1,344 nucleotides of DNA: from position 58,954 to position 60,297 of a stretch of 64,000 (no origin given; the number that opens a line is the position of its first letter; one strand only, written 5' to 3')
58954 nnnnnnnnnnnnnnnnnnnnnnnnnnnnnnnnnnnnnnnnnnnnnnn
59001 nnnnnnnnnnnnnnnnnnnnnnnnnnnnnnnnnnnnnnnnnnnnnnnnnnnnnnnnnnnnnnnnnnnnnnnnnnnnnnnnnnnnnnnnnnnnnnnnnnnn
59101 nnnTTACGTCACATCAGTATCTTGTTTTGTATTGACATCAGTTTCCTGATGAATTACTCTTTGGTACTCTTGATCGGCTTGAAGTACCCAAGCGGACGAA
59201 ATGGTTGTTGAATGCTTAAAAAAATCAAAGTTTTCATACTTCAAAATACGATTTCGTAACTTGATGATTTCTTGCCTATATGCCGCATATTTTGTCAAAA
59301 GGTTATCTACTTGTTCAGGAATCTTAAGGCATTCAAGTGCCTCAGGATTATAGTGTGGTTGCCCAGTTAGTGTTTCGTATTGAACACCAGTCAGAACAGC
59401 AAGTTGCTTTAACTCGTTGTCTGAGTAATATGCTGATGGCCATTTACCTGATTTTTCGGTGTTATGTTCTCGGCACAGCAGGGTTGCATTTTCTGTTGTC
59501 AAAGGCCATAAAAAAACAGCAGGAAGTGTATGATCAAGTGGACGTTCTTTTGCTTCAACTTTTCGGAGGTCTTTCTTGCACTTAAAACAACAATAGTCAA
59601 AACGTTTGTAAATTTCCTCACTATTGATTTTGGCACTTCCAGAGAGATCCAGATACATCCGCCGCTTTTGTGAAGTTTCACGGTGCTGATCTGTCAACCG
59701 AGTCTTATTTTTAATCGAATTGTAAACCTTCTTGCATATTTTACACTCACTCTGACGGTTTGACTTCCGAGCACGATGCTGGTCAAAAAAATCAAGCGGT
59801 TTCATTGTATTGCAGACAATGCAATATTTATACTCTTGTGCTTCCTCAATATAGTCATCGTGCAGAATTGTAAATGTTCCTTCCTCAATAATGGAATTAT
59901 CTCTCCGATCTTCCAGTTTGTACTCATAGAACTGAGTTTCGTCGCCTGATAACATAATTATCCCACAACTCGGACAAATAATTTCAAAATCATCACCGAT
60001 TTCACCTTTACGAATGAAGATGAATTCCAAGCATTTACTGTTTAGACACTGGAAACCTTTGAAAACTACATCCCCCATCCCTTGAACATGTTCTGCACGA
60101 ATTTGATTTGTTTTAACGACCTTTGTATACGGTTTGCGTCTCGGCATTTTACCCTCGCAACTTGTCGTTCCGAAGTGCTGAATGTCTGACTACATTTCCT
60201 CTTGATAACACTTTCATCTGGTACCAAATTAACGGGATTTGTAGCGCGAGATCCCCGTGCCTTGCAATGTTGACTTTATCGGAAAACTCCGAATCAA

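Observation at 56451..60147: Restriction-modification-like pair: double-module amino-methyltransferase plus zinc-ribbon HNH endonuclease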

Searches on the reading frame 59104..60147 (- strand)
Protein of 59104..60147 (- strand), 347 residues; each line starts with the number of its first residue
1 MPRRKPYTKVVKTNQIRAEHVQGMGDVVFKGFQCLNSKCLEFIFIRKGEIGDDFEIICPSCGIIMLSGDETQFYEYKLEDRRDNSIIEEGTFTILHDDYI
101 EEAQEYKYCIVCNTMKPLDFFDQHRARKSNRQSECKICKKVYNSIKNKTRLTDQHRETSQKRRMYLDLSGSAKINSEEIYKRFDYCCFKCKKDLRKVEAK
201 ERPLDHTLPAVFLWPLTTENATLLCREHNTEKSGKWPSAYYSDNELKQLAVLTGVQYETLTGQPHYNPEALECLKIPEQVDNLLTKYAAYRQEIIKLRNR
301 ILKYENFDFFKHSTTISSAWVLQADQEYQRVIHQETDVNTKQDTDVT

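Call 3: search_protein_families(library=pfam, proteins=[window:59104-60147:-], max_evalue=1)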
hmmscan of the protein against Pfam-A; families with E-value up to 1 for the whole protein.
window:59104-60147:- (347 aa): 3 families
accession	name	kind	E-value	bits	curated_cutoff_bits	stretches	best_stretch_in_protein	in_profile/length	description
PF12898.13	Stc1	-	0.013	16.5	24.8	1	102-139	47-83/84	Stc1 domain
PF19960.5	EAD7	-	0.04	14.1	32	1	239-263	7-31/62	Effector-associated domain 7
PF13912.12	zf-C2H2_6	-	0.13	12.8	25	1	134-147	3-16/27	C2H2-type zinc finger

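Call 4: search_protein_families(library=ncbifam, proteins=[window:59104-60147:-], max_evalue=1)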
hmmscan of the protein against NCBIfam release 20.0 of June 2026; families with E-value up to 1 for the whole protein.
window:59104-60147:- (347 aa): 1 family
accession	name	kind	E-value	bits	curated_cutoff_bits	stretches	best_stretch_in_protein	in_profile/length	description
TIGR02390.1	RNA_pol_rpoA1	equivalog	0.0087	14.2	1042.55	1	54-118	92-153/867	DNA-directed RNA polymerase subunit A'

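Call 5: search_protein_families(library=padloc, proteins=[window:59104-60147:-], max_evalue=1)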
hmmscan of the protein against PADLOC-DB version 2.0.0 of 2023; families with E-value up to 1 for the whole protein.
window:59104-60147:- (347 aa): 0 families

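Call 6: search_solved_structures(query=window:59104-60147:-, max_evalue=10, show_alignments=3)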
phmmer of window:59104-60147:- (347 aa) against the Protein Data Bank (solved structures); distinct sequences matched with E-value up to 10: 0.

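Call 8: find_homologous_proteins(query=window:59104-60147:-)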
Query window:59104-60147:- (347 aa): 722 proteins with E <= 0.001 among 1486 candidates; the best 120 are listed.
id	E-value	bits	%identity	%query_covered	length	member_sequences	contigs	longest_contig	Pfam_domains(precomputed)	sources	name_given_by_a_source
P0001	1.6e-205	700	86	100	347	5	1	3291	-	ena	-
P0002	2.6e-202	689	85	99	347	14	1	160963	-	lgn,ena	-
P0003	5.2e-202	688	85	100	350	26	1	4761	-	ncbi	-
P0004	1.1e-201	687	85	99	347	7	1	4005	-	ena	-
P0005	5.3e-200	682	84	100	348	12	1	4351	-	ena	-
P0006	3.6e-199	679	84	99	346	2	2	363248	-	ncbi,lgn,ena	-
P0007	1.4e-198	677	83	99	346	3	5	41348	-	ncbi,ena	-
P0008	2.9e-198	676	83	100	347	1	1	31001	-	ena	-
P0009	3.2e-198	676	83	99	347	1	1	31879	-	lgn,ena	-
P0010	3.8e-198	676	84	100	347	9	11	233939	-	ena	-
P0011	9.3e-198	674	83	100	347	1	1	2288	-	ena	-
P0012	2.8e-197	673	83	100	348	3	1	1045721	-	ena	-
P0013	2.9e-197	673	83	100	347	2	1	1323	-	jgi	-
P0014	1.4e-196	671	82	100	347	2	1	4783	-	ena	-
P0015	1.6e-196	670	84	99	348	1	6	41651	-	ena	-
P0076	4.1e-164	564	69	100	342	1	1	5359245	-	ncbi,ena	-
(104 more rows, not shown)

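Call 10: find_encoding_contigs(protein=P0006, flank=8000, max_places=3)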
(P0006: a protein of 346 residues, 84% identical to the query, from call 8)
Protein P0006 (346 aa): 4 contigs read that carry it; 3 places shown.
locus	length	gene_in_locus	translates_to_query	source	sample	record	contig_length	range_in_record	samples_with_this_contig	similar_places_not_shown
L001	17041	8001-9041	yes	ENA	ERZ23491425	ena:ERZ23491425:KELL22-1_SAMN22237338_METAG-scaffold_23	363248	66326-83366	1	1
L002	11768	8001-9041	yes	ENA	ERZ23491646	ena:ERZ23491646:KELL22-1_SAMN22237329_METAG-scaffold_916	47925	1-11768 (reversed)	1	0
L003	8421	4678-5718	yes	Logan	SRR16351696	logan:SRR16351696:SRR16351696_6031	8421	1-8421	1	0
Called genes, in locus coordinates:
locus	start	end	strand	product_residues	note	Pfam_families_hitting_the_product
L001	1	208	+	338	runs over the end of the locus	PF10282:Lactonase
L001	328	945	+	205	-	PF13521:AAA_28, PF13671:AAA_33 (weak), PF02223:Thymidylate_kin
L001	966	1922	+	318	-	PF13177:DNA_pol3_delta2, PF09115:DNApol3-delta_C (weak)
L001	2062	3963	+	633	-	PF00133:tRNA-synt_1, PF01406:tRNA-synt_1e (faint), PF09334:tRNA-synt_1g, PF00133:tRNA-synt_1 (weak), PF19303:Anticodon_3 (weak), PF01588:tRNA_bind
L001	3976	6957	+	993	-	PF13361:UvrD_C (faint), PF12705:PDDEXK_1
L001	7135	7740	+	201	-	PF00081:Sod_Fe_N, PF02777:Sod_Fe_C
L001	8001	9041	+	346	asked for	-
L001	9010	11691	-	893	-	PF01555:N6_N4_Mtase (weak), PF03602:Cons_hypoth95 (faint), PF01555:N6_N4_Mtase, PF01170:UPF0020 (weak)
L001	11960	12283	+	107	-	-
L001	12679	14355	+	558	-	PF02776:TPP_enzyme_N, PF00205:TPP_enzyme_M, PF02775:TPP_enzyme_C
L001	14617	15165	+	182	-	PF01842:ACT, PF22629:ACT_AHAS_ss, PF13710:ACT_5, PF10369:ALS_ss_C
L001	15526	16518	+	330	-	PF02826:2-Hacid_dh_C (weak), PF03446:NAD_binding_2 (weak), PF07991:KARI_N, PF01450:KARI_C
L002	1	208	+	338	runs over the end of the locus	PF10282:Lactonase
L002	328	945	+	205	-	PF13521:AAA_28, PF13671:AAA_33 (weak), PF02223:Thymidylate_kin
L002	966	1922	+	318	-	PF13177:DNA_pol3_delta2, PF09115:DNApol3-delta_C (weak)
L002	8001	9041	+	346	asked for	-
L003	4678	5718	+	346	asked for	-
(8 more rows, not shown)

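Call 11: find_encoding_contigs(protein=P0076, flank=8000, max_places=3)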
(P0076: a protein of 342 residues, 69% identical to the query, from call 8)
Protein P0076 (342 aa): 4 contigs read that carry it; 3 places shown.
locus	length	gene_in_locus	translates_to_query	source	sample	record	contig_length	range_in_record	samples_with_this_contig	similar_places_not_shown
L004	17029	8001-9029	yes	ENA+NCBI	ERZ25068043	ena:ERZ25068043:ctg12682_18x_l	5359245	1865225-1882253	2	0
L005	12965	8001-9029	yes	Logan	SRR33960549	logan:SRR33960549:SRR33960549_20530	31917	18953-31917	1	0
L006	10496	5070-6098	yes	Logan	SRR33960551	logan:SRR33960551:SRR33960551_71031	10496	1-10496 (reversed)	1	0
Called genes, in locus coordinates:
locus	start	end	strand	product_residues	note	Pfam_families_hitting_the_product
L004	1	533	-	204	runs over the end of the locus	PF05494:MlaC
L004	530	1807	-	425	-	PF11249:DUF3047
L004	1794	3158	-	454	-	PF02321:OEP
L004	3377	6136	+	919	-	PF00005:ABC_tran (faint), PF02463:SMC_N (faint), PF13191:AAA_16 (faint), PF13555:AAA_29 (faint), PF20703:nSTAND1 (faint), PF17760:UvrA_inter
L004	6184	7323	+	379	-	PF00557:Peptidase_M24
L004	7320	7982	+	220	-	PF00733:Asn_synthase (faint), PF02568:ThiI (faint), PF06508:QueC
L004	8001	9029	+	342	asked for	-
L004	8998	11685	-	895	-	PF01555:N6_N4_Mtase, PF01170:UPF0020 (weak)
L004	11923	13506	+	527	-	PF20254:DMFA2_C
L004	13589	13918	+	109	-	-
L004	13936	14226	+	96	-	PF01850:PIN (weak)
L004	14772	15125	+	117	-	PF14489:QueF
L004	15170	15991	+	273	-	PF17278:DUF5343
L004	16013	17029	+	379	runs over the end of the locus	PF01408:GFO_IDH_MocA, PF22725:GFO_IDH_MocA_C3 (weak), PF02894:GFO_IDH_MocA_C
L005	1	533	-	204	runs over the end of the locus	PF05494:MlaC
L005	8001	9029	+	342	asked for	-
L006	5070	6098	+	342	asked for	-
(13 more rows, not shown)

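Call 14: find_related_loci(query=A1, collection=genome_contigs, flank=6000)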
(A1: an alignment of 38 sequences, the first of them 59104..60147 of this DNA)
Query A1 (347 aa) in genome_contigs; peptide patterns used: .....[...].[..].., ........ (x = any residue, [..] = any of these).
289 stretches matched a pattern; 108 encode a relative of the query (tblastn E <= 1e-3); the best 80 are kept; 80 distinct loci.
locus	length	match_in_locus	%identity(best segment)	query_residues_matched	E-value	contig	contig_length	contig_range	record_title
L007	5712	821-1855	87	1-345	0e+0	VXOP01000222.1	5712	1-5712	MAG: Candidatus Poribacteria bacterium isolate SB0662_bin_35 NODE_9140_length_5712_cov_27.129574, whole genome shotgun s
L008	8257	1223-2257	83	3-347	0e+0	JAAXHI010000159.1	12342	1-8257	MAG: Candidatus Poribacteria bacterium isolate Plut_88885 unfiltered_Plut_88885_genomic_contig_711111, whole genome shot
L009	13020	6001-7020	84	1-340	0e+0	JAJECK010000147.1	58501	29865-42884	MAG: Candidatus Poribacteria bacterium isolate jk18xAbins.19 k141_732034, whole genome shotgun sequence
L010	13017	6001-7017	84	1-339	0e+0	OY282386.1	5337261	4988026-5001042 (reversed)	MAG: Candidatus Poribacteria bacterium genome assembly, chromosome: 1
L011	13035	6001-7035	83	3-347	0e+0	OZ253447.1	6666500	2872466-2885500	MAG: Candidatus Poribacteria bacterium isolate c3a381aa-0ed9-4b9f-99fb-31763fcdc289 genome assembly, chromosome: 1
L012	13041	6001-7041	80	1-347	0e+0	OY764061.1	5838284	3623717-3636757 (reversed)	MAG: Candidatus Poribacteria bacterium isolate 89293177-375a-4259-af6b-6508537173d0 genome assembly, chromosome: 1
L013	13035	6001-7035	80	1-345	0e+0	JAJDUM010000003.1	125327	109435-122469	MAG: Candidatus Poribacteria bacterium isolate jk18x1bzbins.78 k141_1020878, whole genome shotgun sequence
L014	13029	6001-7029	80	1-345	0e+0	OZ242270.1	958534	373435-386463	MAG: Candidatus Poribacteria bacterium isolate ca8204a3-33b7-44e1-a19a-5b07964ae9a8 genome assembly, chromosome: 1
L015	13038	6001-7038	76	1-347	0e+0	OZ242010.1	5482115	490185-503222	MAG: Candidatus Latescibacterota bacterium isolate 318c57a3-5c92-4b38-acc3-b9680ed3e2d2 genome assembly, chromosome: 1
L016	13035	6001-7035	75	1-345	0e+0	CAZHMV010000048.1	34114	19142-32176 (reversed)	MAG TPA_asm: uncultured Anaerolineales bacterium isolate binchicken_co172_219 genome assembly, contig: NODE_840_length_3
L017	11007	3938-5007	87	1-346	0e+0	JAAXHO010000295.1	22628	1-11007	MAG: Candidatus Poribacteria bacterium isolate Plut_88891 unfiltered_Plut_88891_genomic_contig_927321, whole genome shot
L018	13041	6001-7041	72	1-347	1e-176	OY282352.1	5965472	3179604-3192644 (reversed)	MAG: uncultured Latescibacteria bacterium genome assembly, chromosome: 1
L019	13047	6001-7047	74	1-345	1e-175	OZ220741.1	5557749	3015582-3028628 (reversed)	MAG: Candidatus Latescibacterota bacterium isolate a9e09e5c-d410-47d8-823c-ef7e39eb5a37 genome assembly, chromosome: 1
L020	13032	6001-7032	71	1-344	2e-173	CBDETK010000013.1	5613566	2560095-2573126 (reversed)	MAG: Candidatus Latescibacterota bacterium isolate f082a9f0-9724-465d-94e5-cd8c9e52f731 genome assembly, contig: contig_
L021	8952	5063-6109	73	1-346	2e-173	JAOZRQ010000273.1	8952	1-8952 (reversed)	MAG: Desulfobacterales bacterium isolate GMC6.concoct.52 GMC6_9709_length_8952_cov_18.193211, whole genome shotgun seque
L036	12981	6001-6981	64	1-326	3e-143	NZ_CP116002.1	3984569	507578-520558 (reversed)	Lacibacter sp. MH-610 chromosome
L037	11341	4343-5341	62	1-329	2e-142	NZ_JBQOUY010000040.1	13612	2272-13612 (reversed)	Acidaminococcus sp. LBK-2 LBK-2_40, whole genome shotgun sequence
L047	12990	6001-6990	60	1-327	8e-136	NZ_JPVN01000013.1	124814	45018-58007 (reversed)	Ureibacillus manganicus DSM 26584 contig14, whole genome shotgun sequence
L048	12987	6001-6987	60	1-326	4e-135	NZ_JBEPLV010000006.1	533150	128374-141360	Paenibacillus favisporus strain DSM 17253 Ga0480242_06, whole genome shotgun sequence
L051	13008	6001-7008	57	1-330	4e-130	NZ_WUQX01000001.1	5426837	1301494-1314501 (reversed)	Sporofaciens musculi strain WCA-9-b2 tig00000001_pilon, whole genome shotgun sequence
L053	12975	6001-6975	59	1-327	2e-127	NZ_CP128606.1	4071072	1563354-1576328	Tabrizicola sp. M-4 chromosome, complete genome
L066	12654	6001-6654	78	1-218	5e-118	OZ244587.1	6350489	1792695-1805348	MAG: Candidatus Poribacteria bacterium isolate 01ec1ce0-d2a5-493a-a37f-f7455bcb6da2 genome assembly, chromosome: 1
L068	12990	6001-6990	52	1-325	1e-115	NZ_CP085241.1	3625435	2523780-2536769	Vreelandella venusta strain ABH-602 chromosome, complete genome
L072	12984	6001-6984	51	1-325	9e-113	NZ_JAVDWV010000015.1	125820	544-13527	Sphingobium xenophagum strain 4256 Ga0454478_15, whole genome shotgun sequence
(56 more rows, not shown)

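Call 19: list_cluster_members(proteins=[L047:6001-6996:+, L048:6001-6993:+, L068:6001-6999:+, L036:6001-6993:+, L053:6001-6993:+, L072:6001-6993:+, L051:6001-7008:+, P0003])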
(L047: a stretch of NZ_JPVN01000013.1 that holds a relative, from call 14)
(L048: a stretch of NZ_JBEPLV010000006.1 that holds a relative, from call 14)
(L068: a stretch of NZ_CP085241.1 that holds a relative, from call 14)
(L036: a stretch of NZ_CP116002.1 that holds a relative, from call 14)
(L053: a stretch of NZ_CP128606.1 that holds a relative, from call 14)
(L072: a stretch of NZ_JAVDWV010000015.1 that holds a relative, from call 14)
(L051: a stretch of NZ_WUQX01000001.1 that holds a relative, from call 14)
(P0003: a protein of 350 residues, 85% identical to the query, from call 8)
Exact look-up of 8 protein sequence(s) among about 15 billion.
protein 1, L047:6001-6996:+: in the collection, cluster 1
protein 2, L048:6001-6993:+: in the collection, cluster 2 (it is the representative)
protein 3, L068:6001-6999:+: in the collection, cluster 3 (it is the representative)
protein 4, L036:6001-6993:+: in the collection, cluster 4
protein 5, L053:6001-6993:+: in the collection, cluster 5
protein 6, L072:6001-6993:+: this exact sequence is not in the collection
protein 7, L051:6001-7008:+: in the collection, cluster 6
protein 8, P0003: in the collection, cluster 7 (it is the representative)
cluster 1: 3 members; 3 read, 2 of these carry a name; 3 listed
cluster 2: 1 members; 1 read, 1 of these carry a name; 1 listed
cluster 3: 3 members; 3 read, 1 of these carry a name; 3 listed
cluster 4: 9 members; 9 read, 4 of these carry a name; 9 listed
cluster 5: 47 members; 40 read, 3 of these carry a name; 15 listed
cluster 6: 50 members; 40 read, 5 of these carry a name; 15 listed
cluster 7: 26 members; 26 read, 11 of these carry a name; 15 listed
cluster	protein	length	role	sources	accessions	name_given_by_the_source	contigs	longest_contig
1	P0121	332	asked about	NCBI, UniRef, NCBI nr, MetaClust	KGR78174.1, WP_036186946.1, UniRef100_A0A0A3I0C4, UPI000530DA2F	HNH endonuclease [Ureibacillus manganicus] | HNH endonuclease n=1 Tax=Ureibacillus manganicus DSM 26584 TaxID=1384049 ... | hypothetical protein [Ureibacillus manganicus]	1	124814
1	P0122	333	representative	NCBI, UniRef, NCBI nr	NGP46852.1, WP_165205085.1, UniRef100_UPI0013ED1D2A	hypothetical protein G4V62_18605 [Bacillaceae bacterium SIJ1] | hypothetical protein n=1 Tax=Litoribacterium kuwaitense TaxID=1398745 RepID=UPI0013ED1D2A | hypothetical protein [Litoribacterium kuwaitense]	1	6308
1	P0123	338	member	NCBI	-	-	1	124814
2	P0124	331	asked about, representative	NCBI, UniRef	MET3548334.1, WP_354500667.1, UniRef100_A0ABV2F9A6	5-methylcytosine-specific restriction endonuclease McrA [Paenibacillus favisporus] | 5-methylcytosine-specific restriction endonuclease McrA n=1 Tax=Paenibacillus favisporus ...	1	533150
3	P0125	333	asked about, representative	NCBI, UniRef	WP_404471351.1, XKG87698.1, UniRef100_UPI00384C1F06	hypothetical protein LG301_11785 [Vreelandella venusta] | hypothetical protein n=1 Tax=Vreelandella venusta TaxID=44935 RepID=UPI00384C1F06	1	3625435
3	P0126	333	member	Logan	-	-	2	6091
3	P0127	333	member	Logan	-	-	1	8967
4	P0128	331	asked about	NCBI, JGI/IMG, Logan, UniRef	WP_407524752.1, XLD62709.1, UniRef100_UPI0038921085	hypothetical protein PDL71_02300 [Lacibacter sp. MH-610] | hypothetical protein n=1 Tax=Lacibacter sp. MH-610 TaxID=3020883 RepID=UPI0038921085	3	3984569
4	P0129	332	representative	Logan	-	-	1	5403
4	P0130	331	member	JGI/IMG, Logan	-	DNA-directed RNA polymerase subunit M/transcription elongation factor TFIIS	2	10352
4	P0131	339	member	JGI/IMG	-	hypothetical protein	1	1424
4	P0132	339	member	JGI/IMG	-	DNA-directed RNA polymerase subunit M/transcription elongation factor TFIIS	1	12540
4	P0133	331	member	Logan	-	-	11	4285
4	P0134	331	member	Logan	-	-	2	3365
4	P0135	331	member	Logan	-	-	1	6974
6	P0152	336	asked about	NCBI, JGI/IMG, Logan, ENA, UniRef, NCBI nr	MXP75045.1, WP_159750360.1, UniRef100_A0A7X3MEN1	hypothetical protein GN277_06530 [Lachnospiraceae bacterium WCA-9-b2] | DNA-directed RNA polymerase subunit M/transcription elongation factor TFIIS | HNH endonuclease n=1 Tax=Sporofaciens musculi TaxID=2681861 RepID=A0A7X3MEN1_9FIRM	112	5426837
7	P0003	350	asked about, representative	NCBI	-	-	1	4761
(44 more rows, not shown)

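Call 20: predict_structure(alignment_id=A1)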
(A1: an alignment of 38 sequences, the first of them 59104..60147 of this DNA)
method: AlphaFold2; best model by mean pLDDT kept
length: 347 residues; sequences in the alignment: 38
mean_pLDDT: 83.3   pTM: 0.49
mean pLDDT of the five models: 83.3, 82.7, 70.2, 65.8, 62.5
residues with pLDDT >= 90: 149; 70-90: 149; 50-70: 32; < 50: 17
segments of 3 or more residues with pLDDT < 50: 1-6, 337-347
pLDDT, mean of each block of 10 residues (from residue 1): 47 70 83 89 91 91 92 90 93 91 92 90 86 90 70 63 77 82 92 82 79 86 88 88 94 91 91 91 85 89 91 90 89 52 35
secondary structure, 60 per line:
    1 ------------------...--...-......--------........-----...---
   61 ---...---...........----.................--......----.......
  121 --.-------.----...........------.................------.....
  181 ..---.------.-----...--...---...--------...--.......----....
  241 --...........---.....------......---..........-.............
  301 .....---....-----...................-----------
elements in order: E28-33 E42-46 E55-57 E64-66 E70-80 E85-95 H96-101 E104-109 E114-117 H136-146 H153-169 H176-182 E204-206 E221-223 H226-232 H237-240 H243-253 H257-261 H268-273 H277-286 H288-305 H309-312 H318-336

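Call 25: fold_search(model_id=the predicted structure, library=pdb)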
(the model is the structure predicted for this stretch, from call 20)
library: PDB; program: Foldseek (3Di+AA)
matches with E <= 10: 262; with E <= 0.001: 0
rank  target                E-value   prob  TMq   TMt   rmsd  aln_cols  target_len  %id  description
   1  7el1_A                7.5e-03  0.96  0.23  0.10  15.6       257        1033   14  Structure of a protein from bacteria (released 2021-07-28)
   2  6je9_C                8.4e-03  0.99  0.23  0.09  14.9       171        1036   12  Crystal structure of Nme1Cas9-sgRNA dimer mediated by double protein inhibitor AcrIIC3 monomers (released 2019-11-06)
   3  5vgb_A                9.4e-03  0.99  0.21  0.46  14.4       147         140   18  Crystal structure of NmeCas9 HNH domain bound to anti-CRISPR AcrIIC1 (released 2017-08-30)
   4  7mpz                  1.1e-02  1.00  0.21  0.46  12.5       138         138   14  HNH Nuclease Domain from G. stearothermophilus Cas9 (released 2021-12-22)
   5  8zcz_A                1.1e-02  0.98  0.23  0.10  15.5       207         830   15  Cryo-EM structure of eSaCas9_NNG-guide RNA-target DNA complex in an interrogation state (released 2025-11-05)
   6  8if0_X                1.1e-02  1.00  0.22  0.45  14.2       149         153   15  NmeHNH-AcrIIC1 complex (released 2024-04-24)
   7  9j1z_A                1.8e-02  0.98  0.19  0.44  14.8       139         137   20  Crystal structure of Nme1Cas9 HNH domain bound to anti-CRISPR AcrIIC1Nme1ST (released 2026-03-04)
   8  8zda_A                1.9e-02  0.96  0.23  0.09  18.4       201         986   16  Cryo-EM structure of eSaCas9_NNG-guide RNA-target DNA complex in a catalytically active state (released 2025-11-05)
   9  8jft_A                1.9e-02  0.89  0.23  0.09  16.8       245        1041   12  Cryo-EM structure of SaCas9-AcrIIA15 CTD-sgRNA complex (released 2024-02-28)
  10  9j1y_A                2.0e-02  0.99  0.22  0.47  14.5       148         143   18  Crystal structure of Nme1Cas9 HNH domain bound to anti-CRISPR AcrIIC1Boe. (released 2026-03-04)
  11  5axw_A                3.5e-02  0.91  0.23  0.08  15.6       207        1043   15  Crystal structure of Staphylococcus aureus Cas9 in complex with sgRNA and target DNA (TTGGGT PAM) (released 2015-09-02)
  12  9ar4_A                3.5e-02  0.80  0.22  0.09  19.1       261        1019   12  CryoEM structure of ThermoCas9 in post-cleavage state bound with the DNA containing NNNNCCA PAM (released 2025-02-26)
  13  8zcy_A                4.2e-02  0.85  0.23  0.13  16.4       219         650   14  Cryo-EM structure of eSaCas9_NNG-guide RNA-target DNA complex in an interrogation state (released 2025-11-05)
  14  6jdq_A                5.0e-02  0.93  0.24  0.09  14.6       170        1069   19  Crystal structure of Nme1Cas9 in complex with sgRNA (released 2019-11-06)
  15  7eni_A                5.3e-02  0.82  0.21  0.08  15.4       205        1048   15  Crystal structure of cas and anti-cas protein complex (released 2022-04-20)
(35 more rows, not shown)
